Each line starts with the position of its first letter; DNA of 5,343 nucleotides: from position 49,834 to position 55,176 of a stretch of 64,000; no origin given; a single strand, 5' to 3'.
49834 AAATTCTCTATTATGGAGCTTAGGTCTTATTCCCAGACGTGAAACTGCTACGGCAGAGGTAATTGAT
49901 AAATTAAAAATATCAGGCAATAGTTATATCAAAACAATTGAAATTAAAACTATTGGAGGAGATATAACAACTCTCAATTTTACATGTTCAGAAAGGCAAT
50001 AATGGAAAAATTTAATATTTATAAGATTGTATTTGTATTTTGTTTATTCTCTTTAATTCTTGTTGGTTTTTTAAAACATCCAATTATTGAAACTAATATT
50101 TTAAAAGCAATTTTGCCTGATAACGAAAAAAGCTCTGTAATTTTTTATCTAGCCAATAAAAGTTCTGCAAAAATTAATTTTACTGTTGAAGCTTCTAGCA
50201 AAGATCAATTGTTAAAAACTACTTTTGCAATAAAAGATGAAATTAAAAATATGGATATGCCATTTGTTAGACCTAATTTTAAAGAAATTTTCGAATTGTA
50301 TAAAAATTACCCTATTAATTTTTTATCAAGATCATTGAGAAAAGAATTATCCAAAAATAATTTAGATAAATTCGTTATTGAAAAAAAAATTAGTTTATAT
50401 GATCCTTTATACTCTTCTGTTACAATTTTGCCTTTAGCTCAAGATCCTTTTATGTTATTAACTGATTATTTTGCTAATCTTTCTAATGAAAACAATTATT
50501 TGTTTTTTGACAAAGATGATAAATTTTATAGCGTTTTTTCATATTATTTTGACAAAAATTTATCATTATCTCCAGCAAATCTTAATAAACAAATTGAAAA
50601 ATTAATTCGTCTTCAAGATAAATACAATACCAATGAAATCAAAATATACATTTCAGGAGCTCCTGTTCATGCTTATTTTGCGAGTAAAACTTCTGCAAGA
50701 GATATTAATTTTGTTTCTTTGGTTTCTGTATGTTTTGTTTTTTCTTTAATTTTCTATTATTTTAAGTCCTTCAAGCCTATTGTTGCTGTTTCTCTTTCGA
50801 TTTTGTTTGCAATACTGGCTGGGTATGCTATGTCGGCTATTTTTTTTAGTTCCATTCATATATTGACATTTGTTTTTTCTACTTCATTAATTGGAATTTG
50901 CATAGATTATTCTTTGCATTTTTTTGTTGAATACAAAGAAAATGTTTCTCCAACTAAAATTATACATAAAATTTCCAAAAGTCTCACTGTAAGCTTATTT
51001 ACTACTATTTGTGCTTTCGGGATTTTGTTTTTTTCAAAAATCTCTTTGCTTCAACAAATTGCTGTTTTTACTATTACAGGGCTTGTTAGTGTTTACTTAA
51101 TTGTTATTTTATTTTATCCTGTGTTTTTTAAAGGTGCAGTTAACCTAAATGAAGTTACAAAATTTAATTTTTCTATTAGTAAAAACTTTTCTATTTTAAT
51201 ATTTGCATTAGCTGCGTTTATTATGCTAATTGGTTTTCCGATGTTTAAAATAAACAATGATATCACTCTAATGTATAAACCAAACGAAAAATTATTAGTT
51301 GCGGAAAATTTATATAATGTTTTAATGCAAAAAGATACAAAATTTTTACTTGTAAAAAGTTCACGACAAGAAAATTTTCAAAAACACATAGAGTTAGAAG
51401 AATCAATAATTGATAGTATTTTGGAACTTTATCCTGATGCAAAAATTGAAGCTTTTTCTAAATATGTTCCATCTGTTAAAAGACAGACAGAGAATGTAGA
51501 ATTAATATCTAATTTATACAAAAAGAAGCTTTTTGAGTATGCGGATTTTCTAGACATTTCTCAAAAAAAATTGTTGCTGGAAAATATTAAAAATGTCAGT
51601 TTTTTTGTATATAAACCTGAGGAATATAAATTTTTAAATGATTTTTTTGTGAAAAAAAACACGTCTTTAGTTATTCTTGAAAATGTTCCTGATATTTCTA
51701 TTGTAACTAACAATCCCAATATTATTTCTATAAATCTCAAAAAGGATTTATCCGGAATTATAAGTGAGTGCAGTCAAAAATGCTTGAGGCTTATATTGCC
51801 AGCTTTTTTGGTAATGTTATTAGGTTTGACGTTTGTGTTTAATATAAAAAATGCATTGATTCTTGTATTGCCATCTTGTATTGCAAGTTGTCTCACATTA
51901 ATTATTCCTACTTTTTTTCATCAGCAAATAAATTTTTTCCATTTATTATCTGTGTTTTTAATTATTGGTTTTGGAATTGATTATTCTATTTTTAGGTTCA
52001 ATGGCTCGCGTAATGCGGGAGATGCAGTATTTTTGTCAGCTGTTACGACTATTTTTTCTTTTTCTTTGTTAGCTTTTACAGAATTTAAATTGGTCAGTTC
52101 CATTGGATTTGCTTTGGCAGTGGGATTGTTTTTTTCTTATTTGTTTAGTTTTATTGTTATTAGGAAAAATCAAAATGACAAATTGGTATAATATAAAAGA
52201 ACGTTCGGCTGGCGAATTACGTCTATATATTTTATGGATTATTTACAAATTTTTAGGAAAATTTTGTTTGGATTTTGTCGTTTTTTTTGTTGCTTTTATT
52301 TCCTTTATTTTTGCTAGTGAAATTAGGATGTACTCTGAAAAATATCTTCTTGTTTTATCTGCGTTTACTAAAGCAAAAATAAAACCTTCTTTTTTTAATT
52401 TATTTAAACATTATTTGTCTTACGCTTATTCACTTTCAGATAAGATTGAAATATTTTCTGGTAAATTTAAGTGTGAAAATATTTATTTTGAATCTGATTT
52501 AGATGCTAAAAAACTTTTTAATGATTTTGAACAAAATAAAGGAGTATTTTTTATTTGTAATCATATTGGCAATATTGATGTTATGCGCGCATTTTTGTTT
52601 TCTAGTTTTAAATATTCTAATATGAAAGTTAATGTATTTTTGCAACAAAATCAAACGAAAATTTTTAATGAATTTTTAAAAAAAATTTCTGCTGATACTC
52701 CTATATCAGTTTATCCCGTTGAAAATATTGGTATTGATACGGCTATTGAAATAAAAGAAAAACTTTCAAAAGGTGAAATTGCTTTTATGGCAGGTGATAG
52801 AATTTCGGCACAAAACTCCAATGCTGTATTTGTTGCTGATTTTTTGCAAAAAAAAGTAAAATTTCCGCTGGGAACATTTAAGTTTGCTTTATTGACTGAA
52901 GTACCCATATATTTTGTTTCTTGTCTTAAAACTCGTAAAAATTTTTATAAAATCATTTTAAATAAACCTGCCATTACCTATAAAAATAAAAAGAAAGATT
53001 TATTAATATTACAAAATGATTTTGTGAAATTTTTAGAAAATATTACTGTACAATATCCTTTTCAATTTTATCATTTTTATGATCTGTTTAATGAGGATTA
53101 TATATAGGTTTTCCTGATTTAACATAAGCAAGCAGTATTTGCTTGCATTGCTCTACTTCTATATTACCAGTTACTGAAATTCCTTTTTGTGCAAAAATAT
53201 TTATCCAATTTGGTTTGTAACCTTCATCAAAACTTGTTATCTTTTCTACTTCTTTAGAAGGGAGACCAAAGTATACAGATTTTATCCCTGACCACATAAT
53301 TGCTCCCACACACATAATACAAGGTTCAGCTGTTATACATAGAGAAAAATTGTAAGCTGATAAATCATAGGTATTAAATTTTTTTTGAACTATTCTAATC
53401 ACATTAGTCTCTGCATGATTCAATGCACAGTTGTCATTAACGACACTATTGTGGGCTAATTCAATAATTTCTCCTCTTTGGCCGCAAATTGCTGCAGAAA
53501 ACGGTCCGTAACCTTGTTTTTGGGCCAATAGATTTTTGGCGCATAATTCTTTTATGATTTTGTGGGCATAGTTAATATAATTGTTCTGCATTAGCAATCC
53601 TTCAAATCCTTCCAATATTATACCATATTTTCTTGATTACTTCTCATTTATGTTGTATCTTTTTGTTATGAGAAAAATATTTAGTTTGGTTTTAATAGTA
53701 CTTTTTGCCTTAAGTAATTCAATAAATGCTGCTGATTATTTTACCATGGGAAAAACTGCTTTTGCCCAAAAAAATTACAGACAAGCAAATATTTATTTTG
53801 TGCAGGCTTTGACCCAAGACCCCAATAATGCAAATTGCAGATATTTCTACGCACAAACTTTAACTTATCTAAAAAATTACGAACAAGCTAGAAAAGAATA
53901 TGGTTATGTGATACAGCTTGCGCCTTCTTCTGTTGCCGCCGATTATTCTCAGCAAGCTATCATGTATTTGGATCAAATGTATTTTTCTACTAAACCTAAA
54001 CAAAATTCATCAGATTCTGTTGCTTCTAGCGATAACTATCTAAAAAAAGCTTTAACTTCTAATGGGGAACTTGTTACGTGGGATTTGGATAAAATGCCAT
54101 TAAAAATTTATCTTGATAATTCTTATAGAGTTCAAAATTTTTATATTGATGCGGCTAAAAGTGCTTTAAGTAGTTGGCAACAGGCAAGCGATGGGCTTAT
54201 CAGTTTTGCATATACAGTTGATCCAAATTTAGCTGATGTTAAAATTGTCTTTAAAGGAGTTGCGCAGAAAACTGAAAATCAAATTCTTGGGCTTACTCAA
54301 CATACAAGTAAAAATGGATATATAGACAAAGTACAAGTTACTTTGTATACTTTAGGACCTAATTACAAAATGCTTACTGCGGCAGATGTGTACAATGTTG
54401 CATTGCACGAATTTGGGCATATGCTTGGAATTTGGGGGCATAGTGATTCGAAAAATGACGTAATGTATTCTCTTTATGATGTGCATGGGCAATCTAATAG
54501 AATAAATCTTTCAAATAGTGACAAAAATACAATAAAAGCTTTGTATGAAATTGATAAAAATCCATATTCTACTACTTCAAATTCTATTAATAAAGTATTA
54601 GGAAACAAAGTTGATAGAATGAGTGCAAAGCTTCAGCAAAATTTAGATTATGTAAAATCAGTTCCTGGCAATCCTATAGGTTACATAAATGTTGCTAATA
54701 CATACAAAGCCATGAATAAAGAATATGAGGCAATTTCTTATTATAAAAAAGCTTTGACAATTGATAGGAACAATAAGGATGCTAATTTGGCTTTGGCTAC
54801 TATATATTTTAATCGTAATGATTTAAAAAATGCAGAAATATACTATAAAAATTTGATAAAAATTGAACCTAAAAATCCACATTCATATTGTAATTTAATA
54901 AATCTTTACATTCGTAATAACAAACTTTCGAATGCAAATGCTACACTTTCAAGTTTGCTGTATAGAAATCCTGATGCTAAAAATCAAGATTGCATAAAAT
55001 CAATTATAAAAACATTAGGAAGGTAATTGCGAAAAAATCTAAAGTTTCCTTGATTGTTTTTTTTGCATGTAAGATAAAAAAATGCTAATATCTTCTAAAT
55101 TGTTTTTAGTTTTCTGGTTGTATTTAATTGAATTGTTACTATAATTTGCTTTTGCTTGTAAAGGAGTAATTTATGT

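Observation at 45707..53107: Aryl-polyene-like lipid loading and export cluster that lacks any ketosynthase or ketoreductase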

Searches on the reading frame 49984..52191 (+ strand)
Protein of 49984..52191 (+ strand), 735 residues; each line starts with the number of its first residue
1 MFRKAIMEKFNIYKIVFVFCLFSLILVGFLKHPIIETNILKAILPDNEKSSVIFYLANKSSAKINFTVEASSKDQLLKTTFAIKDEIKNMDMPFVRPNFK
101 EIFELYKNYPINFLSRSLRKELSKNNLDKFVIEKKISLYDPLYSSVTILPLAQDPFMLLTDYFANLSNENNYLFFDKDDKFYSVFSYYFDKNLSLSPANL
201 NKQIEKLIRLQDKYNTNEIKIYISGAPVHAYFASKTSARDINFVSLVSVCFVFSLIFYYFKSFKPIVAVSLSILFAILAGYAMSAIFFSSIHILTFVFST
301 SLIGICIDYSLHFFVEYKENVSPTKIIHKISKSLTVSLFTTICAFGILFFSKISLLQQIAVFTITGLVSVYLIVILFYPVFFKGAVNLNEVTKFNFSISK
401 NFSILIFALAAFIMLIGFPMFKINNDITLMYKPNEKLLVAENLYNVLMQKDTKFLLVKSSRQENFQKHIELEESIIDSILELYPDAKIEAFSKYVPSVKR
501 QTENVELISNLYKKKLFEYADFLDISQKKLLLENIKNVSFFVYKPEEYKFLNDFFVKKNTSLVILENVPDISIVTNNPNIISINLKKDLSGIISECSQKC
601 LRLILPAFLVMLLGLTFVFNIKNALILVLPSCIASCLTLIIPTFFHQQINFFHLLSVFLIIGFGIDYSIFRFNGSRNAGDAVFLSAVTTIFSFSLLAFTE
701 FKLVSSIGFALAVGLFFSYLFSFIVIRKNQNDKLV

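Call 3: search_protein_families(library=pfam, proteins=[window:49984-52191:+], max_evalue=0.01)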
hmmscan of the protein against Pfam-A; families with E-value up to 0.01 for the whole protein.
window:49984-52191:+ (735 aa): 1 family
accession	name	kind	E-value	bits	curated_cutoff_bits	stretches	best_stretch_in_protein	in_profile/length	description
PF03176.21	MMPL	-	4.8e-12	45.9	20.5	1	208-379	114-296/333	MMPL family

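Call 4: search_protein_families(library=ncbifam, proteins=[window:49984-52191:+], max_evalue=0.01)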
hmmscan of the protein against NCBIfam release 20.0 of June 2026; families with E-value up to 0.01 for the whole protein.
window:49984-52191:+ (735 aa): 4 families
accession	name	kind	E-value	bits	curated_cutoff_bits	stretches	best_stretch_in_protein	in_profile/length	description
TIGR03480.1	HpnN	hypoth_equivalog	4.1e-17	61.5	751.85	2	202-324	232-354/862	hopanoid biosynthesis associated RND transporter like protein HpnN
TIGR00921.1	2A067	subfamily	1.4e-12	46.5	351.9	2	217-381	170-730/733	hydrophobe/amphiphile efflux-3 (HAE3) family transporter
TIGR00833.1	actII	subfamily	0.00055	18.3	874.7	1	218-379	152-326/910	MMPL family RND transporter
NF052374.1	HopndTporHpnN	equivalog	0.0015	16.7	1100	0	241-321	274-354/858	hopanoid transporter HpnN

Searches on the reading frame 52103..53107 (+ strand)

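Call 3: search_protein_families(library=pfam, proteins=[window:52103-53107:+], max_evalue=0.01)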
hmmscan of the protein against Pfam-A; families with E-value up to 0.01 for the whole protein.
window:52103-53107:+ (334 aa): 0 families

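Call 4: search_protein_families(library=ncbifam, proteins=[window:52103-53107:+], max_evalue=0.01)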
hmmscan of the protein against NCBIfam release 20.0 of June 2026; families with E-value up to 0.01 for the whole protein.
window:52103-53107:+ (334 aa): 2 families
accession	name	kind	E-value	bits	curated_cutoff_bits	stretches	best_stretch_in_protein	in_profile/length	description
NF005919.0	PRK07920.1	equivalog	0.00013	21.1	209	1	134-315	107-280/311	phosphatidylinositol mannoside acyltransferase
NF004190.0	PRK05645.1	equivalog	0.0063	15.7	377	1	143-323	109-278/295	lysophospholipid acyltransferase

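Call 52: search_protein_families(library=pfam, proteins=[window:52175-53107:+], max_evalue=1)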
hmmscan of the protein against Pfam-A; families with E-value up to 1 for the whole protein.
window:52175-53107:+ (310 aa): 1 family
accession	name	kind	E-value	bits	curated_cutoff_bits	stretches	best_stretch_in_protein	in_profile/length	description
PF15569.11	Imm40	-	0.35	11.9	25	0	188-220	15-47/90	Immunity protein 40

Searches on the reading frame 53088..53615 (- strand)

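Call 53: search_protein_families(library=ncbifam, proteins=[window:53088-53615:-], max_evalue=0.01)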
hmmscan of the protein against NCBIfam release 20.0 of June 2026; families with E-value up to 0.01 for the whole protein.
window:53088-53615:- (175 aa): 3 families
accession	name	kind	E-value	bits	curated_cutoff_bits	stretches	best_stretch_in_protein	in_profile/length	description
NF008113.2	PRK10860.1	equivalog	1.4e-09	38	150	1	30-164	20-147/165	tRNA adenosine(34) deaminase TadA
TIGR02571.1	ComEB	equivalog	0.00042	20.3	219.45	1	57-117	57-115/151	ComE operon protein 2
NF041025.1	antiphage_deaminase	equivalog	0.008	15.1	400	0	67-116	339-385/437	anti-phage dCTP deaminase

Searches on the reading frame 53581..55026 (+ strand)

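Call 53: search_protein_families(library=ncbifam, proteins=[window:53581-55026:+], max_evalue=0.01)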
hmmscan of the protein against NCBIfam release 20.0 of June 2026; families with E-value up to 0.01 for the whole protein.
window:53581-55026:+ (481 aa): 26 families (the best 25 are shown)
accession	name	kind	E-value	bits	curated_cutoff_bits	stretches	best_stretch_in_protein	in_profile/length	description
TIGR02917.1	PEP_TPR_lipo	equivalog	1.2e-20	73.1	312.2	2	358-468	458-568/899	XrtA/PEP-CTERM system TPR-repeat protein PrsT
NF040959.1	MamA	equivalog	3e-09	36.6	200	2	368-467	40-139/204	magnetosome protein MamA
NF033920.0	C39_PA2778_fam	equivalog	3.1e-09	36.6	150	2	365-457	156-248/255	PA2778 family cysteine peptidase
TIGR02521.1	type_IV_pilW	equivalog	3.6e-09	36.5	154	1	368-438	34-104/234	type IV pilus biogenesis/stability protein PilW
NF053607.1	CHU_0125_OmpA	equivalog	3e-08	32.6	620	1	380-473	33-127/639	CHU_0125 family OmpA-like outer membrane integrity protein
NF008520.0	PRK11447.1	equivalog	6.3e-08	30.9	858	1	378-460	364-445/1157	cellulose synthase complex outer membrane protein BcsC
TIGR02552.1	LcrH_SycD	equivalog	7.9e-08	32.1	104.8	1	53-131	55-134/136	SycD/LcrH family type III secretion system chaperone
TIGR00990.1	3a0801s09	subfamily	1.3e-07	30.7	757.25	2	327-460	330-460/615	mitochondrial import receptor subunit TOM70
NF041905.1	MXAN_2677_2678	equivalog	1.7e-07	30.5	250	1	267-338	181-250/283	myxosortase-dependent metalloprotease, MXAN_2677/MXAN_2678 family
TIGR02795.1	tol_pal_ybgF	equivalog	2.8e-07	31.1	90.1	1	51-117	3-72/119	tol-pal system protein YbgF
NF033758.1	gliding_GltE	equivalog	1.9e-06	27.1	225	1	378-468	99-189/411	adventurous gliding motility TPR repeat lipoprotein GltE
NF008757.0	PRK11788.1-5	equivalog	3.5e-06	26.4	363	1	369-466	184-282/388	lipopolysaccharide assembly protein LapB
TIGR03939.1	PGA_TPR_OMP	equivalog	7.6e-06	24.4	366.65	1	371-468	92-189/800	poly-beta-1,6 N-acetyl-D-glucosamine export porin PgaA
NF047371.1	FlcA_CTERM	equivalog_domain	1e-05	24.2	300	1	27-123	99-194/646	periplasmic flagellar collar protein FlcA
NF008756.0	PRK11788.1-4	equivalog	1.1e-05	24.7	474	1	368-451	183-267/389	lipopolysaccharide assembly protein LapB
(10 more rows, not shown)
